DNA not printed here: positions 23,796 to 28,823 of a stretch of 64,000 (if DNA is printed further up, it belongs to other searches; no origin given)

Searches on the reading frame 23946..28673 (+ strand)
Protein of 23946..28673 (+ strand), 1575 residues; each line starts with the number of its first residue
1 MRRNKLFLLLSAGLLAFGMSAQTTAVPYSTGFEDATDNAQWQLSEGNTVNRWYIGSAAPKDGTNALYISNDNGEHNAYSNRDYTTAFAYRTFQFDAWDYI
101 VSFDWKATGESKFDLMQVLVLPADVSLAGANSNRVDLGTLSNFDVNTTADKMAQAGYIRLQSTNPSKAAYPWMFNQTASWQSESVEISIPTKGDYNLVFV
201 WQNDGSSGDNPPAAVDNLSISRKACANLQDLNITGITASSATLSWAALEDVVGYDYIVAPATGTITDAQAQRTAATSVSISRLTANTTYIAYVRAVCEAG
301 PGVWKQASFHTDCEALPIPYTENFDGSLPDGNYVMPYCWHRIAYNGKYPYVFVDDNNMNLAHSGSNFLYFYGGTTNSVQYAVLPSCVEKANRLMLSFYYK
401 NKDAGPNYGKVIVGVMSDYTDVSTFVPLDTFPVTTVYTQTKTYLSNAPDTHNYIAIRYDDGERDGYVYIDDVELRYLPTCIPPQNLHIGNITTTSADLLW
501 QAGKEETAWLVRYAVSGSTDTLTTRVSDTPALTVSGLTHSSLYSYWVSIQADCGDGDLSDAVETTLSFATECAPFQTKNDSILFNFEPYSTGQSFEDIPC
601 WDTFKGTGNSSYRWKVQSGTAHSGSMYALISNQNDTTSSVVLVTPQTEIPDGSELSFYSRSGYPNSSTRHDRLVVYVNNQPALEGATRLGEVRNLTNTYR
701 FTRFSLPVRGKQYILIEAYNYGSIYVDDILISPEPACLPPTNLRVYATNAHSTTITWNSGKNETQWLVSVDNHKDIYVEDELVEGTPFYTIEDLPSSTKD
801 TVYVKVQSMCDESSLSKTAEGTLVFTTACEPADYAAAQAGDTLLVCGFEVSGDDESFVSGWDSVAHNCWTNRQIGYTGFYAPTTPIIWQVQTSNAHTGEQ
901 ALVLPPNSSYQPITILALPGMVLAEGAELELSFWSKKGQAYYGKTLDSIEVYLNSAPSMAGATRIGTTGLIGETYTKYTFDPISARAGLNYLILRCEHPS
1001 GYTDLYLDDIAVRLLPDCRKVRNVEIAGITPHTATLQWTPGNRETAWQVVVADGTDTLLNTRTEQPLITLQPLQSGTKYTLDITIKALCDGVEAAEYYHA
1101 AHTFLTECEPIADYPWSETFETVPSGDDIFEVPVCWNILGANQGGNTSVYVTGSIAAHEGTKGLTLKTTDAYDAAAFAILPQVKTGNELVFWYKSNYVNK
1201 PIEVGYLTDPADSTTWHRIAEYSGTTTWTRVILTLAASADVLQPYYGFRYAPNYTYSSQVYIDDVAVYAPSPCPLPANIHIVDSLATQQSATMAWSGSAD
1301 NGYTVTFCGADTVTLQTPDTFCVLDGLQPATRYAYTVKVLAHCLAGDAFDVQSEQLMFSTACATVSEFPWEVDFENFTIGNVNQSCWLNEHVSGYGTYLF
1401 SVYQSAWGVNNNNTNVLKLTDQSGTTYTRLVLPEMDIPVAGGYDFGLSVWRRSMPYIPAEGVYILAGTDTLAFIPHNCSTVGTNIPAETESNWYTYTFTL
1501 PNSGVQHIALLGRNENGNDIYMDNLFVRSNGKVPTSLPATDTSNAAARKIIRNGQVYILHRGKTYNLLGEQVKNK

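Call 80: search_protein_families(library=pfam, proteins=[window:23946-28673:+], max_evalue=0.01)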
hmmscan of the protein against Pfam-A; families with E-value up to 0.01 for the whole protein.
window:23946-28673:+ (1575 aa): 3 families
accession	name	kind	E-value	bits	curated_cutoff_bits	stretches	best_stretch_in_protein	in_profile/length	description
PF00041.27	fn3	-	2.1e-31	108.4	25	4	229-308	4-81/84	Fibronectin type III domain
PF00629.30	MAM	-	8.1e-07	29.4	26.4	0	173-225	108-157/158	MAM domain, meprin/A5/mu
PF16656.11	Pur_ac_phosph_N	-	0.007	17.3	30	0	1315-1338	56-79/93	Purple acid Phosphatase, N-terminal domain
